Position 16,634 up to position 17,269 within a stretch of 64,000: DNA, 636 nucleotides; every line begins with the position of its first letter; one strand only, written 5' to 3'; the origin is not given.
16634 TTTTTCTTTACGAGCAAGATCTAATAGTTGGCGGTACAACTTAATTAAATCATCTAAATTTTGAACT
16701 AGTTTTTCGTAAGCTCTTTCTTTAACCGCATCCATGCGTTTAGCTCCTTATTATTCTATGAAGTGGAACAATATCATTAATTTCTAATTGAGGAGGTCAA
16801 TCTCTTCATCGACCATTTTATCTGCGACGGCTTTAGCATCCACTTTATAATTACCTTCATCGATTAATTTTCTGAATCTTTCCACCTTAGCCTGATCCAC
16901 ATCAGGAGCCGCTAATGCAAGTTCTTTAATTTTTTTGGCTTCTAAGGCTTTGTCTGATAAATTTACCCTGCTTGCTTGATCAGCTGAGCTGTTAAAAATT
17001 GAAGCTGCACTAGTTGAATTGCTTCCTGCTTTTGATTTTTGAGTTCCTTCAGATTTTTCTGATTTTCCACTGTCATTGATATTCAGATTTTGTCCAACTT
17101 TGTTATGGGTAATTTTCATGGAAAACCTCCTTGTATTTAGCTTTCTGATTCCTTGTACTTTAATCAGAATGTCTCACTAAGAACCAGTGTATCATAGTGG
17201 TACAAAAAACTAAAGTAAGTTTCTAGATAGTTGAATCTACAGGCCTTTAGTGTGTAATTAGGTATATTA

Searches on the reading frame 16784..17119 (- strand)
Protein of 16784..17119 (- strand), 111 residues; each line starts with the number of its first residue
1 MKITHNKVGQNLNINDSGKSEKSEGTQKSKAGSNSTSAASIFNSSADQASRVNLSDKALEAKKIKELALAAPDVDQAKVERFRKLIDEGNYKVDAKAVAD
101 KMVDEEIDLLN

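Call 3: search_protein_families(library=pfam, proteins=[window:16784-17119:-], max_evalue=0.01)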
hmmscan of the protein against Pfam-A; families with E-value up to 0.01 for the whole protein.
window:16784-17119:- (111 aa): 1 family
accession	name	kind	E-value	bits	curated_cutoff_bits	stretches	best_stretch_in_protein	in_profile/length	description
PF04316.19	FlgM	-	1.6e-15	57.5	25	1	51-104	2-55/55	Anti-sigma-28 factor, FlgM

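Call 11: find_homologous_proteins(query=window:16784-17119:-)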
Query window:16784-17119:- (111 aa): 774 proteins with E <= 0.001 among 787 candidates; the best 120 are listed.
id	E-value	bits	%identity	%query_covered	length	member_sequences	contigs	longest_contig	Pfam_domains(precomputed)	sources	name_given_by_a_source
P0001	4.7e-59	215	99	100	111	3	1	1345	PF04316.20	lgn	-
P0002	6.9e-45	169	77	100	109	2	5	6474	PF04316.20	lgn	-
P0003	2.7e-44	167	77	100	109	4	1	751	PF04316.20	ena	-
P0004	6.4e-43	163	76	100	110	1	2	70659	PF04316.20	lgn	-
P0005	5.4e-41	157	75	100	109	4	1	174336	PF04316.20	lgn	-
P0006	7.8e-41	156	71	100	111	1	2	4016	PF04316.20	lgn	-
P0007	1.9e-38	149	70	100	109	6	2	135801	PF04316.20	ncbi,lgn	-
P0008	1.3e-34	136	61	98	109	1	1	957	PF04316.20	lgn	-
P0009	3.1e-34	135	65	100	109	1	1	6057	PF04316.20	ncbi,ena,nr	ncbi:MAG: flagellar biosynthesis anti-sigma factor FlgM [Bdellovibrionales bacterium]|nr:flagellar b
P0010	5.7e-34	134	61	98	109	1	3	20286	PF04316.20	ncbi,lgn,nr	ncbi:MAG: flagellar biosynthesis anti-sigma factor FlgM [Bdellovibrio sp.]|nr:flagellar biosynthesis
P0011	5.7e-34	134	62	100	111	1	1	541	PF04316.20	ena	-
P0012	6.2e-34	134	62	98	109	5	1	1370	PF04316.20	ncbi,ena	-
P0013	1.2e-33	133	63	100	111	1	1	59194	PF04316.20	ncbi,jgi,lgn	-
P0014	1.4e-33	133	62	99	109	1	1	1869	PF04316.20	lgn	-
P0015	1.6e-33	133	60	98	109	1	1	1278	PF04316.20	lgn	-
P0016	3.3e-33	132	60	98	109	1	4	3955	PF04316.20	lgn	-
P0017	3.7e-33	132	62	98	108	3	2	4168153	PF04316.20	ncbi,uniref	ncbi:flagellar biosynthesis anti-sigma factor FlgM [Bdellovibrio bacteriovorus]|uniref:flagellar bio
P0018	4.4e-33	131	61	98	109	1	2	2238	PF04316.20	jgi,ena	-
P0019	5.4e-33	131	60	98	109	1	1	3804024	PF04316.20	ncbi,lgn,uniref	ncbi:flagellar biosynthesis anti-sigma factor FlgM [Bdellovibrio sp. BCCA]|uniref:flagellar biosynth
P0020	5.5e-33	131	61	98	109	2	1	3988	PF04316.20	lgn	-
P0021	8.1e-33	131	66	97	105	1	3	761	PF04316.20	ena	-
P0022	8.8e-33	131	60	98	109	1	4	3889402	PF04316.20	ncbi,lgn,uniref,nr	ncbi:flagellar biosynthesis anti-sigma factor FlgM [uncultured Bdellovibrio sp.]|uniref:flagellar bi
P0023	9.8e-33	130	60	96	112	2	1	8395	PF04316.20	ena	-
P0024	1.0e-32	130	63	100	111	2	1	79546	PF04316.20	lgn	-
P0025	1.1e-32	130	62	99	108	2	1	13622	PF04316.20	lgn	-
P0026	1.1e-32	130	60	100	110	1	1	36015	PF04316.20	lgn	-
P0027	1.2e-32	130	62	96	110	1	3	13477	PF04316.20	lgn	-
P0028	1.2e-32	130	61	97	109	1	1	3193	PF04316.20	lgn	-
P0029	1.3e-32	130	61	98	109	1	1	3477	PF04316.20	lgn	-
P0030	1.4e-32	130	64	99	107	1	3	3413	PF04316.20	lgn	-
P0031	1.6e-32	130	61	98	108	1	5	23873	PF04316.20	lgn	-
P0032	1.7e-32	130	63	96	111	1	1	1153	PF04316.20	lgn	-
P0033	1.8e-32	130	61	98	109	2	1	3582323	PF04316.20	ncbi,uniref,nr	ncbi:flagellar biosynthesis anti-sigma factor FlgM [Bdellovibrio reynosensis]|uniref:Negative regula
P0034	2.1e-32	129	59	98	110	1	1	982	PF04316.20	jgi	jgi:negative regulator of flagellin synthesis FlgM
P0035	2.1e-32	129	61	96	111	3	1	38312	PF04316.20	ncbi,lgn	ncbi:MAG: flagellar biosynthesis anti-sigma factor FlgM [Pseudobdellovibrionaceae bacterium]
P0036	2.5e-32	129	62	98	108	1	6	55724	PF04316.20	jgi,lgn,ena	-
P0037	2.7e-32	129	63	99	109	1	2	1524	PF04316.20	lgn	-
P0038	2.8e-32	129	60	96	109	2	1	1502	PF04316.20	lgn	-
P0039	2.9e-32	129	62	96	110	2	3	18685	PF04316.20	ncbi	ncbi:MAG: flagellar biosynthesis anti-sigma factor FlgM [Bdellovibrio sp.]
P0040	2.9e-32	129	60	98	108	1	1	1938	PF04316.20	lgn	-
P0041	2.9e-32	129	62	98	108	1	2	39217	PF04316.20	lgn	-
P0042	3.1e-32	129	62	98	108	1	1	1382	PF04316.20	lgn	-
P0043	3.4e-32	129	59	98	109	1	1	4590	PF04316.20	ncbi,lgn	-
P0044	3.8e-32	128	60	99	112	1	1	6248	PF04316.20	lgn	-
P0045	4.1e-32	128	60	98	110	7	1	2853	PF04316.20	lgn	-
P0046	4.2e-32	128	59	99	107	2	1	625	PF04316.20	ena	-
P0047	4.3e-32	128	60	96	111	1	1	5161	PF04316.20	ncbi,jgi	jgi:negative regulator of flagellin synthesis FlgM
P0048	4.9e-32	128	65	99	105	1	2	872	PF04316.20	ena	-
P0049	5.0e-32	128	61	98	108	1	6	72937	PF04316.20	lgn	-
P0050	5.1e-32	128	63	99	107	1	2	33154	PF04316.20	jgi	jgi:negative regulator of flagellin synthesis FlgM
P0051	5.6e-32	128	60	98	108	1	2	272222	PF04316.20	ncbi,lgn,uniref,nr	ncbi:MAG: flagellar biosynthesis anti-sigma factor FlgM [Bdellovibrio sp.]|uniref:flagellar biosynth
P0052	6.3e-32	128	61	98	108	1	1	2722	PF04316.20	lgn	-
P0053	6.8e-32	128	60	98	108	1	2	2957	PF04316.20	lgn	-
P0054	6.9e-32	128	64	99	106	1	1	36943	PF04316.20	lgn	-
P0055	7.0e-32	128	60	98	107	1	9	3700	PF04316.20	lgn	-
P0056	7.6e-32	128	63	98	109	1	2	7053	PF04316.20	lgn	-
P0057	7.8e-32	127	60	98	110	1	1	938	PF04316.20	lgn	-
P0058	7.9e-32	127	59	98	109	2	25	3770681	PF04316.20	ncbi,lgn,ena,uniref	ncbi:flagellar biosynthesis anti-sigma factor FlgM [Bdellovibrio sp.]|uniref:flagellar biosynthesis 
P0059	8.2e-32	127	62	96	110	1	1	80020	PF04316.20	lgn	-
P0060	8.4e-32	127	61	98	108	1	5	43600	PF04316.20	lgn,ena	-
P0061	8.9e-32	127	58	98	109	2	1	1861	PF04316.20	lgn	-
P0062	9.8e-32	127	59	98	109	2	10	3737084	PF04316.20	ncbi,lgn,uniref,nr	ncbi:flagellar biosynthesis anti-sigma factor FlgM [Bdellovibrio bacteriovorus]|uniref:Negative regu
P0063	9.9e-32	127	60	98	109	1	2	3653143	PF04316.20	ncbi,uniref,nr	ncbi:flagellar biosynthesis anti-sigma factor FlgM [Bdellovibrio sp. 22V]|uniref:flagellar biosynthe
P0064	1.0e-31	127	58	98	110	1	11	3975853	PF04316.20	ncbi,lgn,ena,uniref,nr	ncbi:flagellar biosynthesis anti-sigma factor FlgM [Bdellovibrio sp. NC01]|uniref:flagellar biosynth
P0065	1.1e-31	127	61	98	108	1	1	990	PF04316.20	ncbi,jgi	jgi:negative regulator of flagellin synthesis FlgM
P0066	1.2e-31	127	58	98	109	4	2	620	PF04316.20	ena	-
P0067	1.2e-31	127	60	98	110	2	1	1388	PF04316.20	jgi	-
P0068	1.4e-31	127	61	99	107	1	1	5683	PF04316.20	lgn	-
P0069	1.4e-31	127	58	98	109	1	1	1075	PF04316.20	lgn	-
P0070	1.8e-31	126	61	98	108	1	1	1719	PF04316.20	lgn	-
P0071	2.0e-31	126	60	98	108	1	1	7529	PF04316.20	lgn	-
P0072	2.3e-31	126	63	99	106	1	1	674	PF04316.20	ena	-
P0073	3.0e-31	126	59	98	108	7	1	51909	PF04316.20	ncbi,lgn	-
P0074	3.7e-31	125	61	98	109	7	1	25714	PF04316.20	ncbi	ncbi:MAG: flagellar biosynthesis anti-sigma factor FlgM [Bdellovibrio sp.]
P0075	3.7e-31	125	61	99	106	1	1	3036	PF04316.20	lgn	-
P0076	3.7e-31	125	63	100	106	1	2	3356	PF04316.20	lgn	-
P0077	4.1e-31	125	58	98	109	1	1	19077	PF04316.20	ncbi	ncbi:MAG: flagellar biosynthesis anti-sigma factor FlgM [Bacillota bacterium]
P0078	4.5e-31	125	62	99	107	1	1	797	PF04316.20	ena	-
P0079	4.9e-31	125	60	99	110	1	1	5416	PF04316.20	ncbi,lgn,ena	-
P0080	5.6e-31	125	59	98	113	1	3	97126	PF04316.20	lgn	-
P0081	6.0e-31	125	62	97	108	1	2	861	PF04316.20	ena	-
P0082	6.8e-31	124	59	100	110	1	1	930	PF04316.20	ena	-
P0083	7.3e-31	124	61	96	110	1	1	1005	PF04316.20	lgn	-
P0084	7.9e-31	124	62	99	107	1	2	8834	PF04316.20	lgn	-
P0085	8.0e-31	124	57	96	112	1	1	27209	PF04316.20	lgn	-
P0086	8.0e-31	124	57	98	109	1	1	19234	PF04316.20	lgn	-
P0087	8.9e-31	124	59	98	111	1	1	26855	PF04316.20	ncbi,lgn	-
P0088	9.0e-31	124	62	99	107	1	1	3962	PF04316.20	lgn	-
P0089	1.1e-30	124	59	96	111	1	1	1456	PF04316.20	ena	-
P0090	1.2e-30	124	61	100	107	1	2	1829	PF04316.20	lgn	-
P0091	1.3e-30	124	59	96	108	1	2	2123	PF04316.20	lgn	-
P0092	1.7e-30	123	57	99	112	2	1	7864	PF04316.20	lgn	-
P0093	1.8e-30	123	57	98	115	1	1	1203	PF04316.20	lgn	-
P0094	1.8e-30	123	56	98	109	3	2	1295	PF04316.20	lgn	-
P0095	2.1e-30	123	62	99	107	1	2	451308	PF04316.20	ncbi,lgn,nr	ncbi:MAG: flagellar biosynthesis anti-sigma factor FlgM [Bdellovibrio sp. 28-41-41]|nr:MAG: flagella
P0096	2.4e-30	123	60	96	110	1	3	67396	PF04316.20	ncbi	ncbi:MAG: flagellar biosynthesis anti-sigma factor FlgM [Pseudobdellovibrionaceae bacterium]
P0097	2.5e-30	123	57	98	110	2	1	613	PF04316.20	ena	-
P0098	3.6e-30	122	58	98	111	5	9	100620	PF04316.20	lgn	-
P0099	4.0e-30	122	62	99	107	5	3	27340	PF04316.20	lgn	-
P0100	4.7e-30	122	58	98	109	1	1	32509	PF04316.20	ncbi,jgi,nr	ncbi:MAG: flagellar biosynthesis anti-sigma factor FlgM [Bdellovibrio sp.]|jgi:negative regulator of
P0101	5.2e-30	122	57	98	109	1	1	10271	PF04316.20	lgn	-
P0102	5.2e-30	122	64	99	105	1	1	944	PF04316.20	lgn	-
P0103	5.4e-30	122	55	98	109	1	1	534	PF04316.20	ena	-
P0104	6.8e-30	121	59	96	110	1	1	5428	PF04316.20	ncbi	-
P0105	6.9e-30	121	59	98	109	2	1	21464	PF04316.20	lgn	-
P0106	7.0e-30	121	61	100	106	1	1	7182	PF04316.20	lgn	-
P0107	7.0e-30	121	56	97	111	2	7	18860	PF04316.20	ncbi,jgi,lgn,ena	-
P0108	7.4e-30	121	62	99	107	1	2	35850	PF04316.20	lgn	-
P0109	9.4e-30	121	60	97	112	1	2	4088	PF04316.20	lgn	-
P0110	1.0e-29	121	58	98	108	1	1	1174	PF04316.20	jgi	-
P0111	1.0e-29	121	59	99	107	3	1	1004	PF04316.20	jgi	-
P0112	1.1e-29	121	55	98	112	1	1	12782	PF04316.20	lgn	-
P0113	1.1e-29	121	56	98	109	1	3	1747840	PF04316.20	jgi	jgi:negative regulator of flagellin synthesis FlgM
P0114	1.1e-29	121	61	96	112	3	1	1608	PF04316.20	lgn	-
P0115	1.1e-29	121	58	96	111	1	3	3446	PF04316.20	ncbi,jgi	jgi:negative regulator of flagellin synthesis FlgM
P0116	1.1e-29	121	59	96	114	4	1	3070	PF04316.20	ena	-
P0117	1.2e-29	120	56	98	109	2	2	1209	PF04316.20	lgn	-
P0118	1.2e-29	120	55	98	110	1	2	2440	PF04316.20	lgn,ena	-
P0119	1.3e-29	120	59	97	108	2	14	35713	PF04316.20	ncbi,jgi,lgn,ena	-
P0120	1.5e-29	120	58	99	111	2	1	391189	PF04316.20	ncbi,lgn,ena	ncbi:Anti-sigma-28 factor, FlgM [compost metagenome]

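Call 15: find_related_loci(query=A1, collection=genome_contigs, flank=8000)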
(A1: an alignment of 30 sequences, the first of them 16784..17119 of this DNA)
Query A1 (111 aa) in genome_contigs; peptide patterns used: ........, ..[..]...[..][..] (x = any residue, [..] = any of these).
358 stretches matched a pattern; 184 encode a relative of the query (tblastn E <= 1e-3); the best 80 are kept; 80 distinct loci.
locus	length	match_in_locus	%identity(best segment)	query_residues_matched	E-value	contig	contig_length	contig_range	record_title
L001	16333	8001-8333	63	1-111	6e-41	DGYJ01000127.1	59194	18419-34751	MAG TPA_asm: Bdellovibrionaceae bacterium UBA5009 UBA5009_contig_4049, whole genome shotgun sequence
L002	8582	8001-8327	61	1-109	2e-40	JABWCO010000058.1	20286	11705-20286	MAG: Bdellovibrio sp. isolate MAG_58 scaffold_2733, whole genome shotgun sequence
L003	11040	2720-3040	60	1-110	2e-39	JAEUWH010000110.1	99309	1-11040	MAG: Bdellovibrionaceae bacterium isolate new MAG-402 k141_1199668, whole genome shotgun sequence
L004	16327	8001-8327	60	1-109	6e-39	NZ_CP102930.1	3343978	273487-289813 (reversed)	Bdellovibrio bacteriovorus strain kdesi chromosome, complete genome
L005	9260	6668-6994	59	1-109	1e-38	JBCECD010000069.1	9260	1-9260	MAG: Bdellovibrio sp. isolate bin16__SEP_COME_DAS NODE_8044_length_9260_cov_3.637262, whole genome shotgun sequence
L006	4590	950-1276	59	1-109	1e-38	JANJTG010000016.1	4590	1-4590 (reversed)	MAG: Bdellovibrio sp. isolate RX1_metabat.bin.37 RX1_k141_692941, whole genome shotgun sequence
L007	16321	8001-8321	61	1-107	8e-39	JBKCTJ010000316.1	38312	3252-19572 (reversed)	MAG: Pseudobdellovibrionaceae bacterium isolate samp_2047_VAMB_1433 samp_2047_2486282, whole genome shotgun sequence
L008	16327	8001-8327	59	1-109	1e-38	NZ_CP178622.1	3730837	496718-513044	Bdellovibrio sp. HCB117 chromosome, complete genome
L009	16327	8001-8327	59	1-109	1e-38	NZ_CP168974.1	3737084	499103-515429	Bdellovibrio bacteriovorus strain s4 chromosome, complete genome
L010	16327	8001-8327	59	1-109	4e-38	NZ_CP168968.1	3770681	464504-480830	Bdellovibrio bacteriovorus strain Bd5 chromosome, complete genome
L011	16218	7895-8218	59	1-109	5e-38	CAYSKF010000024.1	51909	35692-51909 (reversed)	MAG TPA_asm: uncultured Bdellovibrio sp. isolate SRP220891_co1_346 genome assembly, contig: NODE_1198_length_51909_cov_1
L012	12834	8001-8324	60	1-109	4e-38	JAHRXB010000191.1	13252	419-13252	MAG: Bdellovibrio sp. isolate DR_7_2.37 k141_163570, whole genome shotgun sequence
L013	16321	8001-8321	62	1-110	2e-37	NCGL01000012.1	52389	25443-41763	MAG: Bdellovibrio sp. 28-41-41 04302015_28_scaffold_188, whole genome shotgun sequence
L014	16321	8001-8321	63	1-110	3e-37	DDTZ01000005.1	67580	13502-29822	MAG TPA_asm: Bdellovibrionaceae bacterium UBA2351 UBA2351_contig_236, whole genome shotgun sequence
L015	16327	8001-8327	60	1-109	8e-37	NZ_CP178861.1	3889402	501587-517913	Bdellovibrio sp. HCB-162 chromosome, complete genome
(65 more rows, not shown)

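Call 17: find_encoding_contigs(protein=P0004, flank=9000, max_places=2)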
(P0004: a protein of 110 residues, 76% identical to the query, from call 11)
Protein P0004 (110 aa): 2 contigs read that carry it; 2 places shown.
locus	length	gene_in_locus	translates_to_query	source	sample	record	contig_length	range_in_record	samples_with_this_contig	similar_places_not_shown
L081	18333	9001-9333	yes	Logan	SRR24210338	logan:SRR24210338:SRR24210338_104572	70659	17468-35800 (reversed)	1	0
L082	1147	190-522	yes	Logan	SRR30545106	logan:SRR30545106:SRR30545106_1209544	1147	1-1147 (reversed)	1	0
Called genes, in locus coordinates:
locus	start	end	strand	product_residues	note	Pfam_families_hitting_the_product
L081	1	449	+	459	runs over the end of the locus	-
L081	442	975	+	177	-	-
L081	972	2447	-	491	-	PF01663:Phosphodiest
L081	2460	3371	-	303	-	PF05036:SPOR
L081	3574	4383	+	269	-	PF00459:Inositol_P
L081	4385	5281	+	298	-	PF00892:EamA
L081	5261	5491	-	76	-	-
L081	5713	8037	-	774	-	PF12768:Rax2 (faint), PF17164:DUF5122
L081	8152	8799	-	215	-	-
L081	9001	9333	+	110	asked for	PF04316:FlgM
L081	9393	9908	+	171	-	PF05130:FlgN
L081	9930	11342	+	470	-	PF22638:FlgK_D1, PF06429:Flg_bbr_C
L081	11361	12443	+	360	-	PF00669:Flagellin_N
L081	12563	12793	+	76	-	PF02599:CsrA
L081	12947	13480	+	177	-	PF02623:FliW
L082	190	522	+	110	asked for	PF04316:FlgM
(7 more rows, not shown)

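Call 18: find_encoding_contigs(protein=P0005, flank=9000, max_places=2)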
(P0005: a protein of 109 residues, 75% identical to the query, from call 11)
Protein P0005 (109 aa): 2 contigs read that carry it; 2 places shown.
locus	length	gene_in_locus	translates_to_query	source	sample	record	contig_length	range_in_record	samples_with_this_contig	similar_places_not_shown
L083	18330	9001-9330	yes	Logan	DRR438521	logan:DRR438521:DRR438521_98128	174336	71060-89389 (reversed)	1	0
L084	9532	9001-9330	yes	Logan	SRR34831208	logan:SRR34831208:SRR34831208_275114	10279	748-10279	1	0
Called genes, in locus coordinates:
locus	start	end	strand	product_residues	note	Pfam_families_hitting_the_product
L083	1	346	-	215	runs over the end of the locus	PF14234:DUF4336 (faint)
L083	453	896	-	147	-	PF00583:Acetyltransf_1, PF13673:Acetyltransf_10, PF13508:Acetyltransf_7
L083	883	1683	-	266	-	PF01135:PCMT (weak), PF08003:Methyltransf_9, PF13489:Methyltransf_23, PF01209:Ubie_methyltran, PF13847:Methyltransf_31, PF08241:Methyltransf_11, PF08242:Methyltransf_12, PF13649:Methyltransf_25, +1 more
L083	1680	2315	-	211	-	-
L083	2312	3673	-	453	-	PF13454:NAD_binding_9 (faint), PF13434:Lys_Orn_oxgnase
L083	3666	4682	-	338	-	PF00890:FAD_binding_2 (faint), PF01266:DAO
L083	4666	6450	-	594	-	PF07883:Cupin_2, PF09334:tRNA-synt_1g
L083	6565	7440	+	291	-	PF00126:HTH_1, PF03466:LysR_substrate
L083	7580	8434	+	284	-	-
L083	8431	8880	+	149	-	PF03412:Peptidase_C39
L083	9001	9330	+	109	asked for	PF04316:FlgM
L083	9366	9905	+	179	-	PF05130:FlgN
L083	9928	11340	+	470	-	PF22638:FlgK_D1, PF06429:Flg_bbr_C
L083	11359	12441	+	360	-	PF00669:Flagellin_N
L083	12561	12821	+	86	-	PF02599:CsrA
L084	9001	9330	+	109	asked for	PF04316:FlgM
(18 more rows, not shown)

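Call 19: find_encoding_contigs(protein=P0007, flank=9000, max_places=2)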
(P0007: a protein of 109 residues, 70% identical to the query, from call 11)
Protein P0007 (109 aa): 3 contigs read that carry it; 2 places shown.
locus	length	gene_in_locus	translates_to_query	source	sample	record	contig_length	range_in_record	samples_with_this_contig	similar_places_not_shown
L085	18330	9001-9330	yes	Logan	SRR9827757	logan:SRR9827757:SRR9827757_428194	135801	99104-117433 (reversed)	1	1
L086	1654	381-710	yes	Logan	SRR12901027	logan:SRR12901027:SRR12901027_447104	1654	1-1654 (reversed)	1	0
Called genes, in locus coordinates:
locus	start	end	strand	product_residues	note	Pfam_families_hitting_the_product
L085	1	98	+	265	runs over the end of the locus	PF02548:Pantoate_transf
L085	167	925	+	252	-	PF02569:Pantoate_ligase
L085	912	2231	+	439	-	PF02441:Flavoprotein, PF04127:DFP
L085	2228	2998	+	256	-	PF03309:Pan_kinase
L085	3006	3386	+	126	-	PF02261:Asp_decarbox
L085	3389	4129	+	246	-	-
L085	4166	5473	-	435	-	PF05761:5_nucleotid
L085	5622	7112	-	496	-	PF01663:Phosphodiest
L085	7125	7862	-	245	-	PF05036:SPOR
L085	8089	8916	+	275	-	PF00459:Inositol_P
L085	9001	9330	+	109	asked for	PF04316:FlgM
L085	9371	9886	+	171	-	PF05130:FlgN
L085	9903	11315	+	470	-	PF00460:Flg_bb_rod (weak), PF22638:FlgK_D1, PF06429:Flg_bbr_C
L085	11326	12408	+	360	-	PF00669:Flagellin_N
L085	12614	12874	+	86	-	PF02599:CsrA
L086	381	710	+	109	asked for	PF04316:FlgM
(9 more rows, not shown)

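Call 20: find_encoding_contigs(protein=P0002, flank=6000, max_places=3)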
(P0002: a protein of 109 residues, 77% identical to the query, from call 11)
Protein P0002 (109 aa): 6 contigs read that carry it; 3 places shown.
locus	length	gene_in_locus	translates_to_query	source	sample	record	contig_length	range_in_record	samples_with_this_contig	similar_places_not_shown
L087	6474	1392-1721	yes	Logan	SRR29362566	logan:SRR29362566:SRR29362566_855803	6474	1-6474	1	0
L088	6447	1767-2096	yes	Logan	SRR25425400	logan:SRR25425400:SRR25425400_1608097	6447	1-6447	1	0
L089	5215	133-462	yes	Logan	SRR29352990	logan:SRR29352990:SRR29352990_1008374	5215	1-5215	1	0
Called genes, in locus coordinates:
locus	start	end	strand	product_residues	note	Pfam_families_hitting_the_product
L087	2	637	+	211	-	?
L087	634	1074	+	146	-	-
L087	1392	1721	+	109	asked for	PF04316:FlgM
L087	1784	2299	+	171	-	PF05130:FlgN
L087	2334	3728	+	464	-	PF22638:FlgK_D1, PF06429:Flg_bbr_C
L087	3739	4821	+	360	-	PF00669:Flagellin_N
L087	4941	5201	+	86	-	PF02599:CsrA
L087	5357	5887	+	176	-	PF02623:FliW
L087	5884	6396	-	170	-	PF00710:Asparaginase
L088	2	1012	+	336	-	?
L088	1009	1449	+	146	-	-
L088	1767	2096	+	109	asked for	PF04316:FlgM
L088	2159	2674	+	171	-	PF05130:FlgN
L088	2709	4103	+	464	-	PF22638:FlgK_D1, PF06429:Flg_bbr_C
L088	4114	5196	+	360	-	PF00669:Flagellin_N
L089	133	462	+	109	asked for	PF04316:FlgM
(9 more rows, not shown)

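Call 21: find_encoding_contigs(protein=P0006, flank=6000, max_places=2)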
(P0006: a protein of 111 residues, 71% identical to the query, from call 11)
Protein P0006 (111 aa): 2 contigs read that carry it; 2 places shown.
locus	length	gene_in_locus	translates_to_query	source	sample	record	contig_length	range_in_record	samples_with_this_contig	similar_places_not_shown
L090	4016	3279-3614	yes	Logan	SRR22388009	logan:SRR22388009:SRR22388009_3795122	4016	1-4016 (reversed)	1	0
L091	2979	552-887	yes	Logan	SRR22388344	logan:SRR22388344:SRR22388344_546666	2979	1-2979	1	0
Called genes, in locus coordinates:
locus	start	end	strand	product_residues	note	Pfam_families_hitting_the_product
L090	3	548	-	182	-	?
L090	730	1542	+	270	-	PF00459:Inositol_P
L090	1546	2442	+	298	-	PF00892:EamA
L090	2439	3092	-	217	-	PF14234:DUF4336 (faint)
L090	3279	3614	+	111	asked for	PF04316:FlgM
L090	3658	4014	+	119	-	?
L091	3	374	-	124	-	?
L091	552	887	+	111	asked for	PF04316:FlgM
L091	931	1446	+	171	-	PF05130:FlgN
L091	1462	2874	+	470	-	PF22638:FlgK_D1, PF06429:Flg_bbr_C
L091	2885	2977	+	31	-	?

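Call 22: find_encoding_contigs(protein=P0001, flank=6000, max_places=2)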
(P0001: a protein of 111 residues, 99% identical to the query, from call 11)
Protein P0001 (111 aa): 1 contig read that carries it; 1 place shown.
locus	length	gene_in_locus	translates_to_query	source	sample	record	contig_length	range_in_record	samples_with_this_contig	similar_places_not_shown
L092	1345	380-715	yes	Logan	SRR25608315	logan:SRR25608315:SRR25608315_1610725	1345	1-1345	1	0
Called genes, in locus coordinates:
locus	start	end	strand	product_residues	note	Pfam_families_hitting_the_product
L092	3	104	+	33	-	?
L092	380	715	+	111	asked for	PF04316:FlgM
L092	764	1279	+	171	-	PF05130:FlgN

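Call 23: find_encoding_contigs(protein=P0024, flank=9000, max_places=1)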
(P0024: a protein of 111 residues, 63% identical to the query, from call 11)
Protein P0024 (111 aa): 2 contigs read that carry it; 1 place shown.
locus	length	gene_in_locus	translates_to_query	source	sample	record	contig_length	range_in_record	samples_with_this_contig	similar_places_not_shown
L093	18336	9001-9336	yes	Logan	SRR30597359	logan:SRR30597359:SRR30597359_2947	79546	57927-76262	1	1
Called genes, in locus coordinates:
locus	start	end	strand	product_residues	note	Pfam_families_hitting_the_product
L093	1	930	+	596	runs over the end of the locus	-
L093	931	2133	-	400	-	PF00696:AA_kinase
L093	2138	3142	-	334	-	PF01464:SLT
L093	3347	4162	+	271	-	PF00460:Flg_bb_rod, PF22692:LlgE_F_G_D1, PF06429:Flg_bbr_C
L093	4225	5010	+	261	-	PF00460:Flg_bb_rod, PF22692:LlgE_F_G_D1, PF06429:Flg_bbr_C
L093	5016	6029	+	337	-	PF13144:ChapFlgA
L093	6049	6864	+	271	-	PF02107:FlgH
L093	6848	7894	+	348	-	PF02119:FlgI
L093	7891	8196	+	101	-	-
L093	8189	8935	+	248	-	PF10135:Rod-binding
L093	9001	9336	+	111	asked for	PF04316:FlgM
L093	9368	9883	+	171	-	PF05130:FlgN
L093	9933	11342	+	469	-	PF22638:FlgK_D1, PF06429:Flg_bbr_C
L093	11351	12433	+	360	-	PF00669:Flagellin_N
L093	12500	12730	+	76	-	PF02599:CsrA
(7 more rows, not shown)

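Call 24: find_encoding_contigs(protein=P0026, flank=9000, max_places=1)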
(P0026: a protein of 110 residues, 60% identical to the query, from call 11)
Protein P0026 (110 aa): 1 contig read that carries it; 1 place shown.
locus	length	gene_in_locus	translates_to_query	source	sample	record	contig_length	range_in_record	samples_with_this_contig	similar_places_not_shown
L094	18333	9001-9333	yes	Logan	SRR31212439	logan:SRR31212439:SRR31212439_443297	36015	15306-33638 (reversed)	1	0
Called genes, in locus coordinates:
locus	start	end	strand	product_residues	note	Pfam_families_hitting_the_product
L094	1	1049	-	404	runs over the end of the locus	PF13424:TPR_12 (weak), PF00515:TPR_1 (faint), PF07719:TPR_2 (faint), PF13181:TPR_8 (faint), PF00486:Trans_reg_C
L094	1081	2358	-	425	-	PF00696:AA_kinase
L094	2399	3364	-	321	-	PF01464:SLT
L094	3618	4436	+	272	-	PF00460:Flg_bb_rod, PF22692:LlgE_F_G_D1, PF06429:Flg_bbr_C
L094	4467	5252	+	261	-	PF00460:Flg_bb_rod, PF22692:LlgE_F_G_D1, PF06429:Flg_bbr_C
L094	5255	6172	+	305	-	PF13144:ChapFlgA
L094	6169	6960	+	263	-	PF02107:FlgH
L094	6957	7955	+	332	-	PF02119:FlgI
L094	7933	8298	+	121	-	-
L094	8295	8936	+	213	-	PF10135:Rod-binding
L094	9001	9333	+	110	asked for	PF04316:FlgM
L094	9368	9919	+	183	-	PF05130:FlgN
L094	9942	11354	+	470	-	PF22638:FlgK_D1, PF06429:Flg_bbr_C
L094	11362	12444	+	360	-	PF00669:Flagellin_N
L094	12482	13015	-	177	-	PF02623:FliW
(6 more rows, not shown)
